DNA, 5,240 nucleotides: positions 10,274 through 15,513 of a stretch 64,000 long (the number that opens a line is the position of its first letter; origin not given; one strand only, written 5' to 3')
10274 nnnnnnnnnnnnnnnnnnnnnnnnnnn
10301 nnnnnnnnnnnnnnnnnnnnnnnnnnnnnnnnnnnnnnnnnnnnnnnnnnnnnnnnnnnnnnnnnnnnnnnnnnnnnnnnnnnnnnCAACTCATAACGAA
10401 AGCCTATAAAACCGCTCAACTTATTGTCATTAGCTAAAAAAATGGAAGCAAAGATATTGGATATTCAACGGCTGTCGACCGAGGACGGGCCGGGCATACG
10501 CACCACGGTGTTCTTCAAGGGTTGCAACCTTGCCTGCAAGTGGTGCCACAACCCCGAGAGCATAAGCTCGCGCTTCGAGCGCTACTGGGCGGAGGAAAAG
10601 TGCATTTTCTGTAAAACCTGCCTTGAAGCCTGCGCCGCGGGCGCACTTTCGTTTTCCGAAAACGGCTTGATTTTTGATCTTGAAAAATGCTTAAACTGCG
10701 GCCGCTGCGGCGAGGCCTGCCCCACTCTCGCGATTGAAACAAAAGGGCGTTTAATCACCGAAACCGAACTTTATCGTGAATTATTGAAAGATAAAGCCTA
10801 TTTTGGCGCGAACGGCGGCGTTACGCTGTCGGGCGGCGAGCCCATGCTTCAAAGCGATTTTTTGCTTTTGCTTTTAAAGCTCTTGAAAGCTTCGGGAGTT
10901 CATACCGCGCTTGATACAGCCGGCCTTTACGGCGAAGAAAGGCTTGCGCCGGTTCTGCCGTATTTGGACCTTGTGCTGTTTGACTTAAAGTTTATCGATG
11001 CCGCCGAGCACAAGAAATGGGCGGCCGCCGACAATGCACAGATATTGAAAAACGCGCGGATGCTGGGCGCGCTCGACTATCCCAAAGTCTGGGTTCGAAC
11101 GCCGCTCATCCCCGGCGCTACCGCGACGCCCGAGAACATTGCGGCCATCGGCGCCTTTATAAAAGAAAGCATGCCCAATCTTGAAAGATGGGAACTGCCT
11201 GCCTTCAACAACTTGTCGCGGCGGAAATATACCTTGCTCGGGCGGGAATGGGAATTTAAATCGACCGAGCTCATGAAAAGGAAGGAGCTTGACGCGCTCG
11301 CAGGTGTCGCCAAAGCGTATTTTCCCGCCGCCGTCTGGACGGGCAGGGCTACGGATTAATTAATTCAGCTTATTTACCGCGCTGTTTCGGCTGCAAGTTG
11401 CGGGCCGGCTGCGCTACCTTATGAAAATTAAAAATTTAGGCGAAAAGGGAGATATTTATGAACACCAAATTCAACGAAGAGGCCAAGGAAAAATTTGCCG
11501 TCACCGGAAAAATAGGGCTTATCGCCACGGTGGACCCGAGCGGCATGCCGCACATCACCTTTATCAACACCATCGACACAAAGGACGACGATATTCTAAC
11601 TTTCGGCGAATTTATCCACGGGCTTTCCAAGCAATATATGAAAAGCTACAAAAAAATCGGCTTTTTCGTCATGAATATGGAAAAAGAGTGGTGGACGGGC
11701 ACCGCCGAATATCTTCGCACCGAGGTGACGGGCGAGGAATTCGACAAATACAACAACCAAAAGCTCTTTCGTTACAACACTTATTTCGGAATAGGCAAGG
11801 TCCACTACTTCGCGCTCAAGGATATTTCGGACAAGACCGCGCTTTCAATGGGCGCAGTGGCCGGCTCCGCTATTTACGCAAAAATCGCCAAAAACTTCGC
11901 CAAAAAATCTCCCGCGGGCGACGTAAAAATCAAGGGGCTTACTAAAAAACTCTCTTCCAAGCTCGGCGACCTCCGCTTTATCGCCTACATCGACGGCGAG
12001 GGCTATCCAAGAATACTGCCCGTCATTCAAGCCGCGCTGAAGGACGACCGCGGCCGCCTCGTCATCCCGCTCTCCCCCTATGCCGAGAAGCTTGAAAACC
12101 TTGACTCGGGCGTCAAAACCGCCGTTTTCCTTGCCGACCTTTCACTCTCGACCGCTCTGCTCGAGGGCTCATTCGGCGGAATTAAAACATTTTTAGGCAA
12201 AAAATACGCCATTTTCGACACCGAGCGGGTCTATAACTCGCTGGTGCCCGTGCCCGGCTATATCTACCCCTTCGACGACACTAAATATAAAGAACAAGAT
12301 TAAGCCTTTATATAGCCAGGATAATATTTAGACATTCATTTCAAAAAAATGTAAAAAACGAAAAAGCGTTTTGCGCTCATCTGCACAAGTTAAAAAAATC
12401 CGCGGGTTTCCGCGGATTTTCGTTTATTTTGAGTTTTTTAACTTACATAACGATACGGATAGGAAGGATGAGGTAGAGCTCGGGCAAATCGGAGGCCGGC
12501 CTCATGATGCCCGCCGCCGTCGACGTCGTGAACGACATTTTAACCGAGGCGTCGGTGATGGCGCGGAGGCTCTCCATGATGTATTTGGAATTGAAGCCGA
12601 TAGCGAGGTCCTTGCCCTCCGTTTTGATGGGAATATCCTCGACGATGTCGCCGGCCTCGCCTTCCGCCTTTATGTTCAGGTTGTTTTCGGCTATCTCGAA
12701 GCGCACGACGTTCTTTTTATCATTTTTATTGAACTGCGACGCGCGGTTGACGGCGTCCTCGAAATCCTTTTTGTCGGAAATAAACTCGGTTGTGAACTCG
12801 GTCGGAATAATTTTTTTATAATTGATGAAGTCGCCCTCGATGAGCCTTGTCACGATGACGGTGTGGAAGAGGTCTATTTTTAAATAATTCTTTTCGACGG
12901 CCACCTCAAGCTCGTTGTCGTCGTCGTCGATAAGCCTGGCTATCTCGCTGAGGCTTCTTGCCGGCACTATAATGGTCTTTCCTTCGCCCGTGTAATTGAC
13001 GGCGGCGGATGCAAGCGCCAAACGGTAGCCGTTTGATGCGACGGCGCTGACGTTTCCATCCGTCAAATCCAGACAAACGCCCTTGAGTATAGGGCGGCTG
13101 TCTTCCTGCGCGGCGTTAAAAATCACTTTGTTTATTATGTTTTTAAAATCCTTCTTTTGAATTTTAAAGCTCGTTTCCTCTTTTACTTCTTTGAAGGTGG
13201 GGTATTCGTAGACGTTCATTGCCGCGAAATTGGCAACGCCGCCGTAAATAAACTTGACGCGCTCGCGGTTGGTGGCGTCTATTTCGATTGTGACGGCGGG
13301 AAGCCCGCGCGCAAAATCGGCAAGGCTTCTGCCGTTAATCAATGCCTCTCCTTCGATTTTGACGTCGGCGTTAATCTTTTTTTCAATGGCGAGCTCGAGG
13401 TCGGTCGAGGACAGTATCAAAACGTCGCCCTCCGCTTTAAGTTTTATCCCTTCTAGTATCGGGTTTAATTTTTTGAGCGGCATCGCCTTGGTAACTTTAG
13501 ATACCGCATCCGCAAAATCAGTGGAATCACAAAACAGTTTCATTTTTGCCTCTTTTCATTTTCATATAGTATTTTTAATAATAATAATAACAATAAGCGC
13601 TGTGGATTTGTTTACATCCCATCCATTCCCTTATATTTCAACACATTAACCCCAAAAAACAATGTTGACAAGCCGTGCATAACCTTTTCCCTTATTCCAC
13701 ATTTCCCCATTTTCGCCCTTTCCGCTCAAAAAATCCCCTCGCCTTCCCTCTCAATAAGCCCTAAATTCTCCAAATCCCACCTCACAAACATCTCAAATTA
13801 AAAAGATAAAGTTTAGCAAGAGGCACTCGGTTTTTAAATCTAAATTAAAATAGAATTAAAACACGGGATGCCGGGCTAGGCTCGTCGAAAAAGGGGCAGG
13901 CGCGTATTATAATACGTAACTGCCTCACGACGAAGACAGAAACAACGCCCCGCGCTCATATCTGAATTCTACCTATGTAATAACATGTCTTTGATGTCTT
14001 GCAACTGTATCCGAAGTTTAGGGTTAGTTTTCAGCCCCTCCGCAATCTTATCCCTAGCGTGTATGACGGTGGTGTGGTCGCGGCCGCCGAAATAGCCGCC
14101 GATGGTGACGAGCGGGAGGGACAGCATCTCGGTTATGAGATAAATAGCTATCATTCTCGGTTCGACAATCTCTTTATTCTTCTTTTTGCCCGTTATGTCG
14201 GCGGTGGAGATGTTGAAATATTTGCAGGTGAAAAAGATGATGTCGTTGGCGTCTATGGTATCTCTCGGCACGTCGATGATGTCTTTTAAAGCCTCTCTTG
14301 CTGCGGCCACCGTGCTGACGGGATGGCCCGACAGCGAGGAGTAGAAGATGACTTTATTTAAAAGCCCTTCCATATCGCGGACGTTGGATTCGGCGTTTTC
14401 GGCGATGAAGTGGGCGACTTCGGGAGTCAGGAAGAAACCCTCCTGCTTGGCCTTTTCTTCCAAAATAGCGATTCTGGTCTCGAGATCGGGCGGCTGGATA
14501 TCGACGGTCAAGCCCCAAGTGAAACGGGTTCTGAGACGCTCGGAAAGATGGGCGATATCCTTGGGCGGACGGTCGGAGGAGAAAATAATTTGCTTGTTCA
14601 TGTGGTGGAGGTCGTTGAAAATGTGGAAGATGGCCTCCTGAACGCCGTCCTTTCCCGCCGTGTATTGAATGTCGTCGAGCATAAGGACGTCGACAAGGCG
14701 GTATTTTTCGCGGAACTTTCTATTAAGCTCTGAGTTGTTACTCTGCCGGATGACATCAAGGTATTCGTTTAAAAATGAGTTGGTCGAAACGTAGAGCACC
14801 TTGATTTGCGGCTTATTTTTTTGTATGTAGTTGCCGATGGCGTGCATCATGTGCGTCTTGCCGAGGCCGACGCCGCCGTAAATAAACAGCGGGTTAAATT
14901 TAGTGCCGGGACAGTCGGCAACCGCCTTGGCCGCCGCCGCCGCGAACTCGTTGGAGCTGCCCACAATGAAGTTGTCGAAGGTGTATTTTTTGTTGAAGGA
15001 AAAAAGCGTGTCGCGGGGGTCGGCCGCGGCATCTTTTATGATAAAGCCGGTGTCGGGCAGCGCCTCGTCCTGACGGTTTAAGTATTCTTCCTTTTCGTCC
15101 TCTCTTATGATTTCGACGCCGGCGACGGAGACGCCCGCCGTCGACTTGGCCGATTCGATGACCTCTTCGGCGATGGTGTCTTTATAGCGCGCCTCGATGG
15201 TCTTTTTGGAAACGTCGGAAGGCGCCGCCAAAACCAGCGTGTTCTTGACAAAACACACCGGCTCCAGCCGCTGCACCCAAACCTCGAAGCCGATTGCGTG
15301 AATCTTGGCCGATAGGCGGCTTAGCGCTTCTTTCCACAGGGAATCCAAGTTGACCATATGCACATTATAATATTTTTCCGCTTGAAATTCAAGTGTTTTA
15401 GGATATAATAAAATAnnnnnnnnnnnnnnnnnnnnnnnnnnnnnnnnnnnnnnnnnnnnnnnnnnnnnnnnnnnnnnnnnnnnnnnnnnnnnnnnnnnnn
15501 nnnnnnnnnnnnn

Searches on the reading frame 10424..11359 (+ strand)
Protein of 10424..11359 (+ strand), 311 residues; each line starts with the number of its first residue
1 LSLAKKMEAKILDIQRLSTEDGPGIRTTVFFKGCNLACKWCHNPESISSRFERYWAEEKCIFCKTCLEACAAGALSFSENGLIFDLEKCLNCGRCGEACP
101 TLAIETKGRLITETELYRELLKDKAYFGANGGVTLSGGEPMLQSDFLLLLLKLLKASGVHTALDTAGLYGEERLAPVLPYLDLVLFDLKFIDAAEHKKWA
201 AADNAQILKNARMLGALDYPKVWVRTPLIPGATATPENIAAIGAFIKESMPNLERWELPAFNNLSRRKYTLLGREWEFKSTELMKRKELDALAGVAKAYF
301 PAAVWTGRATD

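Call 26: search_protein_families(library=pfam, proteins=[window:10424-11359:+])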
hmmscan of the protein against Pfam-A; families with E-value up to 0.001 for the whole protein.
window:10424-11359:+ (311 aa): 11 families
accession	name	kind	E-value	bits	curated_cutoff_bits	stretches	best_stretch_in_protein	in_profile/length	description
PF04055.27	Radical_SAM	-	7.4e-16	59.2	29.5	1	29-234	2-156/166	Radical SAM superfamily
PF13353.11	Fer4_12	-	3.3e-14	53.8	22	1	21-205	2-134/137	4Fe-4S single cluster domain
PF00037.32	Fer4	-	5.5e-10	39.1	21.1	2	83-105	2-24/24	4Fe-4S binding domain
PF12838.12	Fer4_7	-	1.6e-09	38.5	27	1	59-101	1-50/52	4Fe-4S dicluster domain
PF13237.11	Fer4_10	-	7.2e-08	32.7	25.5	2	57-100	6-53/53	4Fe-4S dicluster domain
PF12837.12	Fer4_6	-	8.6e-08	32.2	25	0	84-104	4-24/24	4Fe-4S binding domain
PF13484.11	Fer4_16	-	4.3e-07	31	30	1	88-114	1-28/66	4Fe-4S double cluster binding domain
PF14697.11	Fer4_21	-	1.4e-05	25.6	35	1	57-103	5-56/59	4Fe-4S dicluster domain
PF13187.11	Fer4_9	-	2.1e-05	24.9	27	1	59-103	1-51/52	4Fe-4S dicluster domain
PF12797.12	Fer4_2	-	4.5e-05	23.6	24.5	1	83-101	4-22/22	4Fe-4S binding domain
PF25160.1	LdpA_Fe-S-bd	-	0.00029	21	27.6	1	64-107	7-46/49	LdpA Fe-S cluster-binding domain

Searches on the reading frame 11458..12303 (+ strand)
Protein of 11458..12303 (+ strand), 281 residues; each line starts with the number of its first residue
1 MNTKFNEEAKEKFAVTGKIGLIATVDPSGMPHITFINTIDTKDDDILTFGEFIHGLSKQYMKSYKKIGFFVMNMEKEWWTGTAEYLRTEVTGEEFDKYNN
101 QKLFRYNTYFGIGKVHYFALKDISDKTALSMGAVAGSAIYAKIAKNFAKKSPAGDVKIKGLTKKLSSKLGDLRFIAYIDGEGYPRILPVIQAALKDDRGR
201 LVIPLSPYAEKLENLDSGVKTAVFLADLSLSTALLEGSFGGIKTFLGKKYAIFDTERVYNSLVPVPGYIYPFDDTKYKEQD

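Call 26: search_protein_families(library=pfam, proteins=[window:11458-12303:+])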
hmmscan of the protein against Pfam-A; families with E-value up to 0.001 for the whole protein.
window:11458-12303:+ (281 aa): 1 family
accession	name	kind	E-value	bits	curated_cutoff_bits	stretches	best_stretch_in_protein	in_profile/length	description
PF01243.27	PNPOx_N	-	3.9e-05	24.4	28.1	0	16-49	11-41/120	Pyridoxamine 5'-phosphate oxidase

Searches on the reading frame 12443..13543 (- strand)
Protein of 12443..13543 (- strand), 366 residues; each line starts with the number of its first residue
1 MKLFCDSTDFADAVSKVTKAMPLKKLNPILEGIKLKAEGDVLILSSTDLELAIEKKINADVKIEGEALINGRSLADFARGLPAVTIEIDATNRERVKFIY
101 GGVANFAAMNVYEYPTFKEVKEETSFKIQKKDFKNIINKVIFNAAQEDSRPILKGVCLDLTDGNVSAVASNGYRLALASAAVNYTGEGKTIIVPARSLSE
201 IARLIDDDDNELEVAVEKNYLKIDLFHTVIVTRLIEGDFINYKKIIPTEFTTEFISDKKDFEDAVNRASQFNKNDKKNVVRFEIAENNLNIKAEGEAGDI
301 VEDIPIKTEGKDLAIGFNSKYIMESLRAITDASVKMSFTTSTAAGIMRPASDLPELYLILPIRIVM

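Call 27: search_protein_families(library=pfam, proteins=[window:12443-13543:-])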
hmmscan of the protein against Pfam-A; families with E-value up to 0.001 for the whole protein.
window:12443-13543:- (366 aa): 3 families
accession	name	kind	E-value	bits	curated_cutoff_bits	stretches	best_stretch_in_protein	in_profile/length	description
PF00712.24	DNA_pol3_beta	-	3.6e-32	111.5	24.4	2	1-116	1-118/120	DNA polymerase III beta subunit, N-terminal domain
PF02767.21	DNA_pol3_beta_2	-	1e-28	100.4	27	1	128-239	2-114/116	DNA polymerase III beta subunit, central domain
PF02768.20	DNA_pol3_beta_3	-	1.2e-23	83.6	27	1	243-363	1-121/121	DNA polymerase III beta subunit, C-terminal domain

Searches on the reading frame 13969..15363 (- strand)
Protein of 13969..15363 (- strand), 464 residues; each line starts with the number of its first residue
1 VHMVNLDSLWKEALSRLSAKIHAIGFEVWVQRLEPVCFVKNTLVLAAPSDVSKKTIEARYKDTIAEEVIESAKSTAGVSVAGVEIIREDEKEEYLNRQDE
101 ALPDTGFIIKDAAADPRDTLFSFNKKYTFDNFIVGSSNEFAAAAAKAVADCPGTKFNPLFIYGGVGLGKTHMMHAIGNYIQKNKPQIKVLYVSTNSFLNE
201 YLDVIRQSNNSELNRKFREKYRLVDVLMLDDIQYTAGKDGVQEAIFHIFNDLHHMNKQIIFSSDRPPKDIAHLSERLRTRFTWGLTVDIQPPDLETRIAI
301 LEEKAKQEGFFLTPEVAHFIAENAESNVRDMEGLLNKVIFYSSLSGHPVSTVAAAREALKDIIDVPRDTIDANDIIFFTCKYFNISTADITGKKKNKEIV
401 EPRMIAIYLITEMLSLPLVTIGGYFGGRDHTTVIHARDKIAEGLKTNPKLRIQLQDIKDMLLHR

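Call 9: search_protein_families(library=pfam, proteins=[window:13969-15363:-])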
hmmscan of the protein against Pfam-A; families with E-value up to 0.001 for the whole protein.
window:13969-15363:- (464 aa): 7 families
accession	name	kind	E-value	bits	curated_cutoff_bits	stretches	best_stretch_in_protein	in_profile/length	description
PF00308.24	Bac_DnaA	-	5.5e-66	222.2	23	1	124-288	2-162/162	Bacterial DnaA ATPAse domain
PF08299.17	Bac_DnaA_C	-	2.8e-24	85.3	31.5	1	373-440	2-69/69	Bacterial dnaA protein helix-turn-helix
PF11638.13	DnaA_N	-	1.2e-07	31.8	24.6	1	8-66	2-61/65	DnaA N-terminal domain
PF01695.23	IstB_IS21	-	4e-06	26.9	24.1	1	159-263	95-192/238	IstB-like ATP binding protein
PF00004.35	AAA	-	1.9e-05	25.6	21.2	1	160-274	2-119/131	ATPase family associated with various cellular activities (AAA)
PF22688.2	Hda_lid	-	0.0005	20.4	27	0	296-337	3-44/65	Hda, lid domain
PF01637.24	ATPase_2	-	0.00065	20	33.2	0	155-260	19-113/225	ATPase domain predominantly from Archaea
